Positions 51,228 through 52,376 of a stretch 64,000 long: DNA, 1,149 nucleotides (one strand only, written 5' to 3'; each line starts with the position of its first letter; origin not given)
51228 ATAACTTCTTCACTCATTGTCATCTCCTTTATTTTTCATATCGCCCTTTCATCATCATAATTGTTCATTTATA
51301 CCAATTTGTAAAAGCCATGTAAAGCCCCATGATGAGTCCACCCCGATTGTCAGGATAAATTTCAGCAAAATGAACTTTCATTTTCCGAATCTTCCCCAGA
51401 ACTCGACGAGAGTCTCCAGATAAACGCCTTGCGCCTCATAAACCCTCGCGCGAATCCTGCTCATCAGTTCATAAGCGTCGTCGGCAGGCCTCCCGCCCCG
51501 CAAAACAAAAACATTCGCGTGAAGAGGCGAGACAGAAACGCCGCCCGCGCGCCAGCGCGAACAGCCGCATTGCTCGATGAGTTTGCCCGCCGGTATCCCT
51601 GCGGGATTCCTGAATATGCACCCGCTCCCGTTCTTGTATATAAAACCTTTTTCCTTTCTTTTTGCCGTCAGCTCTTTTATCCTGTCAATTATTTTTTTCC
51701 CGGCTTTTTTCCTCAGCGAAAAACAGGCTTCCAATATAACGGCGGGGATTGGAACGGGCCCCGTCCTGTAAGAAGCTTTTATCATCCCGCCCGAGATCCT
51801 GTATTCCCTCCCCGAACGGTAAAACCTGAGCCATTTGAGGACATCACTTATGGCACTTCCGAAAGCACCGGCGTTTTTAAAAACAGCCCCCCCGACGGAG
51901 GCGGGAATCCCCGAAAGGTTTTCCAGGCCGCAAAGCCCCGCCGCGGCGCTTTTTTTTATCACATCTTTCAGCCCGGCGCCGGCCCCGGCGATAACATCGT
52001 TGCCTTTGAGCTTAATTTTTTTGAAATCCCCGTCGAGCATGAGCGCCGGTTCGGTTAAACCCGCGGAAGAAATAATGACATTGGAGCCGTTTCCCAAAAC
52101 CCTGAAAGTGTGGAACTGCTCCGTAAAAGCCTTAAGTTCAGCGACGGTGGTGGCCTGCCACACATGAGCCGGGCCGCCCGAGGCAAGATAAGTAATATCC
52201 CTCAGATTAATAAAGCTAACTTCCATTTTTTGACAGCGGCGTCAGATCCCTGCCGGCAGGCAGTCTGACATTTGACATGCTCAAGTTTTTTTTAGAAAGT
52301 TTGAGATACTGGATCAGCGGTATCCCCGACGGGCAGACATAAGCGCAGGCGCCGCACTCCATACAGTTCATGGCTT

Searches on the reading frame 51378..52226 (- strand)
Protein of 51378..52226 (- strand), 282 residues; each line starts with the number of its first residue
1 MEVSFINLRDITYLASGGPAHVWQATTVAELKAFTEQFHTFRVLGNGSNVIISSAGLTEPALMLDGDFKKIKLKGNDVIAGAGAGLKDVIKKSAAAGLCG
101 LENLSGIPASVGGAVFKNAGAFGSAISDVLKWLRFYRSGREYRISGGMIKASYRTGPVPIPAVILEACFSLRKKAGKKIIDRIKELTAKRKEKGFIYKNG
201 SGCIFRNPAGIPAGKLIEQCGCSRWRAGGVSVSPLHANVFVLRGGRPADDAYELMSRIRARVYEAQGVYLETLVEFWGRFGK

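Call 71: search_protein_families(library=pfam, proteins=[window:51378-52226:-], max_evalue=0.000001)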
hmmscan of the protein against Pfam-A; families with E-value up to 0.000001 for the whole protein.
window:51378-52226:- (282 aa): 2 families
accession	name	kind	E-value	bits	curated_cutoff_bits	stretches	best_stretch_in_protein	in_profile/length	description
PF02873.21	MurB_C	-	4.2e-21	75.4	27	1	179-275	2-97/99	UDP-N-acetylenolpyruvoylglucosamine reductase, C-terminal domain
PF01565.28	FAD_binding_4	-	1.3e-13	51.2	26.4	1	21-136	3-129/139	FAD binding domain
